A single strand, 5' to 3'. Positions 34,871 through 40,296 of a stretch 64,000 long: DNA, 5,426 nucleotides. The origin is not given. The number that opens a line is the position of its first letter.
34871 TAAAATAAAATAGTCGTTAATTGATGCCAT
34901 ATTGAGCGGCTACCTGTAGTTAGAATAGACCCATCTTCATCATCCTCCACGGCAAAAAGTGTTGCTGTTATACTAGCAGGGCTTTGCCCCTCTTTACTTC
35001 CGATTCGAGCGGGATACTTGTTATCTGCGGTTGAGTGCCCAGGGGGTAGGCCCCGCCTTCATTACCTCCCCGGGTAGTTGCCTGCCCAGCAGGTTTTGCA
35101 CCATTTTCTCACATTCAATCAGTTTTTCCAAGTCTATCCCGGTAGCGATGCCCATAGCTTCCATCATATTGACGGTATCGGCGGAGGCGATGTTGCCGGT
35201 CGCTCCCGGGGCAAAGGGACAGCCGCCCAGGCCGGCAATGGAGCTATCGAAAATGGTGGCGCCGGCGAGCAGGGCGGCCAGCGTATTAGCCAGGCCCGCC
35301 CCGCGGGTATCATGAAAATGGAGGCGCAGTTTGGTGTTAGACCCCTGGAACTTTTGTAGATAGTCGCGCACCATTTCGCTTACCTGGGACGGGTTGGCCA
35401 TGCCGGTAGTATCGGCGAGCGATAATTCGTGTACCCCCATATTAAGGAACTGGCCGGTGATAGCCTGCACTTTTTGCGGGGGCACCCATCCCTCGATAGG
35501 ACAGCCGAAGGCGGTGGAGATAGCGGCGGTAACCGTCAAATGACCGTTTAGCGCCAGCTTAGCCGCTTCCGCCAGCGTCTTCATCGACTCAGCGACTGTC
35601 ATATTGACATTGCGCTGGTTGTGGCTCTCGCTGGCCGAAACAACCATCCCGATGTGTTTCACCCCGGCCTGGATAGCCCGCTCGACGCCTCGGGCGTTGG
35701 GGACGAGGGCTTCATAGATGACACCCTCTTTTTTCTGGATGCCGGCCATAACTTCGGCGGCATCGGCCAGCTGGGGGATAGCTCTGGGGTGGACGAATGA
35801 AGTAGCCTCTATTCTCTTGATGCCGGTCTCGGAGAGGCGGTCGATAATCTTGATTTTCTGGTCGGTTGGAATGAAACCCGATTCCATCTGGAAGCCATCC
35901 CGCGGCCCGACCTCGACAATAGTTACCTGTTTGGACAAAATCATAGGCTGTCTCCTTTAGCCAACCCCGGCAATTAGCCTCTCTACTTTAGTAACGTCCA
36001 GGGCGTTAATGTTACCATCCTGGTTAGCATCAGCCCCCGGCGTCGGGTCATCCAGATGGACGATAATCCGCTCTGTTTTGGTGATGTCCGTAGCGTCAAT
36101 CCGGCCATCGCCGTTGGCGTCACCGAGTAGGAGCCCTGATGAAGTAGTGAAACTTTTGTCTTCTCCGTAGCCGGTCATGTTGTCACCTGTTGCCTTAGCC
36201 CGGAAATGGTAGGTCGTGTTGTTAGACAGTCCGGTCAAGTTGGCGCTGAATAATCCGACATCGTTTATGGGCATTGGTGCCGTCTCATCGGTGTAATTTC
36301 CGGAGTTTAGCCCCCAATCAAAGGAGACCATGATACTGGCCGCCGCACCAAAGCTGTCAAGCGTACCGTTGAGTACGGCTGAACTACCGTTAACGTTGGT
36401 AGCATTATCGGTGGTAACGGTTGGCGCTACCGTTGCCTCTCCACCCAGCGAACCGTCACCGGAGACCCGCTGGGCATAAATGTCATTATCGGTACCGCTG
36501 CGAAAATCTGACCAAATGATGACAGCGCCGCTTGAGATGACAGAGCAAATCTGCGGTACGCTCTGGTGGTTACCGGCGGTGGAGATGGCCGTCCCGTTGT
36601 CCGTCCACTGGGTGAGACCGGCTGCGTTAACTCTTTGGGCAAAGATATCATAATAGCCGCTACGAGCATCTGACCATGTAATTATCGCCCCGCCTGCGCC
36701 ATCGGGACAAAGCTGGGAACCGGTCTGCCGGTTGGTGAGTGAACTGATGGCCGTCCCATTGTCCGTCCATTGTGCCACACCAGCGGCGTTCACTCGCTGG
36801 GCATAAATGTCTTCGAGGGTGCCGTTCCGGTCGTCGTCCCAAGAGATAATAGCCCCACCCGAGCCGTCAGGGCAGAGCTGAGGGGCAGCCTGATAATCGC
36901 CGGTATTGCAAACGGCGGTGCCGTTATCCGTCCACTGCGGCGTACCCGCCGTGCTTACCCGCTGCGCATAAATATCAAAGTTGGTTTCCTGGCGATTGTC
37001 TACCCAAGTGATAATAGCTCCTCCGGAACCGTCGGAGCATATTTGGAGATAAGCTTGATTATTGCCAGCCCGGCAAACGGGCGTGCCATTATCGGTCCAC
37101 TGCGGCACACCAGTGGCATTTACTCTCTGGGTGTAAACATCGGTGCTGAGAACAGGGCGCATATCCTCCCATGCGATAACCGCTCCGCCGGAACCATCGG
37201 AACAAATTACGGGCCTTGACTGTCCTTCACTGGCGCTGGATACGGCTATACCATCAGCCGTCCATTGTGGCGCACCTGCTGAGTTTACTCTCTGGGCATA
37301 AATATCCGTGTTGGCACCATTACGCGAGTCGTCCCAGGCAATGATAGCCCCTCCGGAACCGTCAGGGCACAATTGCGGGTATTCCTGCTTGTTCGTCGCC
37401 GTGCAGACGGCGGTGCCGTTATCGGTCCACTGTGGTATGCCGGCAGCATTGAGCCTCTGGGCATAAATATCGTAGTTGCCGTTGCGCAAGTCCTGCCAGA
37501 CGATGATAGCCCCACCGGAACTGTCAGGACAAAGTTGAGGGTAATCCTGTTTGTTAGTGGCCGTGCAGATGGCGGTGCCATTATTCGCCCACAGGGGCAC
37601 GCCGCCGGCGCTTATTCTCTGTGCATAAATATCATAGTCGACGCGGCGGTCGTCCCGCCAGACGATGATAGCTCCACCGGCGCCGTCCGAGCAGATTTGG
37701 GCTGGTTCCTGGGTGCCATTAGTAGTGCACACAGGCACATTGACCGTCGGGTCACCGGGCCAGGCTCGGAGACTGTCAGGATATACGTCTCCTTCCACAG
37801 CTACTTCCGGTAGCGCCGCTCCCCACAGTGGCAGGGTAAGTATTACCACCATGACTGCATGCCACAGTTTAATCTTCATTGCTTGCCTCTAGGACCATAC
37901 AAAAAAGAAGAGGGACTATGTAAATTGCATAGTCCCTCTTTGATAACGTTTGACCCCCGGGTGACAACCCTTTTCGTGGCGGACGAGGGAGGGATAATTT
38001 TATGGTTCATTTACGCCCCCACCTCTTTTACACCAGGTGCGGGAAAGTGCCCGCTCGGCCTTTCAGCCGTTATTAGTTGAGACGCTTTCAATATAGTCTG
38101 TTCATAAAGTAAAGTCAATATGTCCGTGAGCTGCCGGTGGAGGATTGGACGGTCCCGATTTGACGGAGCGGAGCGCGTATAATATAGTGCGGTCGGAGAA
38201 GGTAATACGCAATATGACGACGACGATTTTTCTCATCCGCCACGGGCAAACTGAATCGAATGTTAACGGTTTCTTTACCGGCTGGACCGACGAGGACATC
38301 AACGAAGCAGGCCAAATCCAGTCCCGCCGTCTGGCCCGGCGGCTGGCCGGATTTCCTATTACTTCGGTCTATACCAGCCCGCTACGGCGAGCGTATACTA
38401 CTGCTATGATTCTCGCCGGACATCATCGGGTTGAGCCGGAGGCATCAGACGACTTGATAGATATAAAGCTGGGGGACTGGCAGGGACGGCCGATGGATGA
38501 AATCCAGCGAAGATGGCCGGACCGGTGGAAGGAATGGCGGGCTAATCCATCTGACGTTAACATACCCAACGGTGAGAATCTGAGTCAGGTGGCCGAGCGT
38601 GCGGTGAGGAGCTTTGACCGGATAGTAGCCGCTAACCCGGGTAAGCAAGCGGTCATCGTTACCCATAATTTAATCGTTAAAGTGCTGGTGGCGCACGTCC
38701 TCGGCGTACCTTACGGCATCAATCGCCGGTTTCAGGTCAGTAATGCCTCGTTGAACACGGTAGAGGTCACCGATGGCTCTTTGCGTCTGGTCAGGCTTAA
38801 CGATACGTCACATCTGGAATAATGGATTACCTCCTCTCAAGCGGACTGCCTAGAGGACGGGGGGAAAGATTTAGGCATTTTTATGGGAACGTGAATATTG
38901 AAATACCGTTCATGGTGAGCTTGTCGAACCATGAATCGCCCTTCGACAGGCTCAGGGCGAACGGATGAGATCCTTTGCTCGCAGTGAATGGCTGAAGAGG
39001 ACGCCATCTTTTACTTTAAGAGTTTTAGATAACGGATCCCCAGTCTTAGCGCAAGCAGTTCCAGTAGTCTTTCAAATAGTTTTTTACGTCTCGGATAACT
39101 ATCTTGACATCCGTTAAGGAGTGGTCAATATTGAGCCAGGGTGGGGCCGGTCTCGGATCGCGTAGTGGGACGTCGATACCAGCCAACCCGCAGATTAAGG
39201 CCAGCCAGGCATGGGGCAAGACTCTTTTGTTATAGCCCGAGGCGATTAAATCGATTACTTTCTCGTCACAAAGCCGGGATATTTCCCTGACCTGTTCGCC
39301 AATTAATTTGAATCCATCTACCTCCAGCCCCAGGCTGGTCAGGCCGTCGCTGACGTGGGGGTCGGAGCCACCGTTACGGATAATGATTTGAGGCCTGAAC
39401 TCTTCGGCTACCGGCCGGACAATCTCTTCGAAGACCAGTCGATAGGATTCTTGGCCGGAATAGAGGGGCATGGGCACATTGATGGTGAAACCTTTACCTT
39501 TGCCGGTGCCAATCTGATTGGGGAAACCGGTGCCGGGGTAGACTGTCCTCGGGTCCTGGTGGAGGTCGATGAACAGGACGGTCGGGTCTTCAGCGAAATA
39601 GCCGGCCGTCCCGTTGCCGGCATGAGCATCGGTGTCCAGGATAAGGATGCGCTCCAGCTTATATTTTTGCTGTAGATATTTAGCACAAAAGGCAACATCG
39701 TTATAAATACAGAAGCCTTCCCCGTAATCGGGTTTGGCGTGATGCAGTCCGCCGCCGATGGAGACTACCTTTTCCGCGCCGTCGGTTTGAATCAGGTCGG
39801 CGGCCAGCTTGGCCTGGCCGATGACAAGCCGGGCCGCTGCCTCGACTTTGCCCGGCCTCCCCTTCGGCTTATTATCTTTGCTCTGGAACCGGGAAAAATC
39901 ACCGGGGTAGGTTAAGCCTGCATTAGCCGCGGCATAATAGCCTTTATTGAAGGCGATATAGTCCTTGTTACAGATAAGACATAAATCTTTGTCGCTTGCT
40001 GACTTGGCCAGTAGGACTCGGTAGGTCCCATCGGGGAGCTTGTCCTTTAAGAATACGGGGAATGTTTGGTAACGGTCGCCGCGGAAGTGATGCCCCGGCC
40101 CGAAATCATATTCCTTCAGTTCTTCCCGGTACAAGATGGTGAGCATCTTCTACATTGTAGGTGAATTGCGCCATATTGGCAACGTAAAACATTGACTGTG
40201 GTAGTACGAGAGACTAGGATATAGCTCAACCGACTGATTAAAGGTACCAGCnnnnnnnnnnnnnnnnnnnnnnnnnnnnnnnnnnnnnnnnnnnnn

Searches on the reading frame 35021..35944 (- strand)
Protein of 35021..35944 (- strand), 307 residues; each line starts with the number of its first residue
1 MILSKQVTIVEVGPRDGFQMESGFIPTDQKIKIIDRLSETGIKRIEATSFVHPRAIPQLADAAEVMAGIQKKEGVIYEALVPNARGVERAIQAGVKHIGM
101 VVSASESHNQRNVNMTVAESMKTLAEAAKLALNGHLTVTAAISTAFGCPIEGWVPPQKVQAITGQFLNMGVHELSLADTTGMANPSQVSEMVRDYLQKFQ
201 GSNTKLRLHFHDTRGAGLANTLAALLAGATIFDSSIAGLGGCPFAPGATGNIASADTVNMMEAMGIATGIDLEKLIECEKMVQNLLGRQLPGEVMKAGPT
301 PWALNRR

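Call 47: search_protein_families(library=pfam, proteins=[window:35021-35944:-], max_evalue=0.0001)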
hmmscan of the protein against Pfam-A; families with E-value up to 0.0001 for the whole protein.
window:35021-35944:- (307 aa): 1 family
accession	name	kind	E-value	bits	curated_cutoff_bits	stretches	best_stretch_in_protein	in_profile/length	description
PF00682.25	HMGL-like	-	7.4e-50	170.2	29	1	7-282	2-260/260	HMGL-like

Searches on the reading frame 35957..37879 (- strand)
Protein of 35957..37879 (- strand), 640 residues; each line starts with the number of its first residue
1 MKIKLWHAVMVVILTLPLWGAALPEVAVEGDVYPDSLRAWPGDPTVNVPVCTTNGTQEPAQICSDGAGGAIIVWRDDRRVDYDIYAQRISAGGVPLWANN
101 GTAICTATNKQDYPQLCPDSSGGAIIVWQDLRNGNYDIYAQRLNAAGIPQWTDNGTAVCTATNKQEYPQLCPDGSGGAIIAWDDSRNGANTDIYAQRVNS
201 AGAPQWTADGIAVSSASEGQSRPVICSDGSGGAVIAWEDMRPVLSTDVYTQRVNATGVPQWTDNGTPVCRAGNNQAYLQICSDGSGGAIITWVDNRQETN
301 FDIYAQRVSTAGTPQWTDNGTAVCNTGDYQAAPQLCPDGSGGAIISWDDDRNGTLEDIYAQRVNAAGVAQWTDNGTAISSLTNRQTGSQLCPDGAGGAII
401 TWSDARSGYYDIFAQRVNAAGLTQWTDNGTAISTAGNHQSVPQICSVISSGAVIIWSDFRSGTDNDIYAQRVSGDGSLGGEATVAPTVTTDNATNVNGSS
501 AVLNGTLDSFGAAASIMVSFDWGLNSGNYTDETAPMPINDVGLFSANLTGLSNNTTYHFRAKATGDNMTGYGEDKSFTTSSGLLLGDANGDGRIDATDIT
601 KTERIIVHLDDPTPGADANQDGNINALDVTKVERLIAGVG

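Call 15: search_protein_families(library=pfam, proteins=[window:35957-37879:-], max_evalue=0.00001)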
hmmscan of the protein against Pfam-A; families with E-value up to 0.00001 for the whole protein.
window:35957-37879:- (640 aa): 1 family
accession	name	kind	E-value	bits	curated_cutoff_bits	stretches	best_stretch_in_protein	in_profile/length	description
PF00404.24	Dockerin_1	-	1.7e-08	35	22.9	1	585-635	1-55/57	Dockerin type I domain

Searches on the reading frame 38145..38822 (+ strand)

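Call 46: search_protein_families(library=pfam, proteins=[window:38145-38822:+], max_evalue=0.0001)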
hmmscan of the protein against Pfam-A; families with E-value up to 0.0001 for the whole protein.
window:38145-38822:+ (225 aa): 1 family
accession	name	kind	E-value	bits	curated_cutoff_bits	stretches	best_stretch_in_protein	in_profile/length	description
PF00300.27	His_Phos_1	-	1.6e-60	204.5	21.7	1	28-221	1-194/194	Histidine phosphatase superfamily (branch 1)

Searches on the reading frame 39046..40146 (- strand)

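Call 46: search_protein_families(library=pfam, proteins=[window:39046-40146:-], max_evalue=0.0001)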
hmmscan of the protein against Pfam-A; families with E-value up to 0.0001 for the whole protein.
window:39046-40146:- (366 aa): 1 family
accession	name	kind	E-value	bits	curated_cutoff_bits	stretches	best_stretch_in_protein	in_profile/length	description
PF00850.24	Hist_deacetyl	-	7.7e-67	226.2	27.9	1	43-319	25-296/298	Histone deacetylase domain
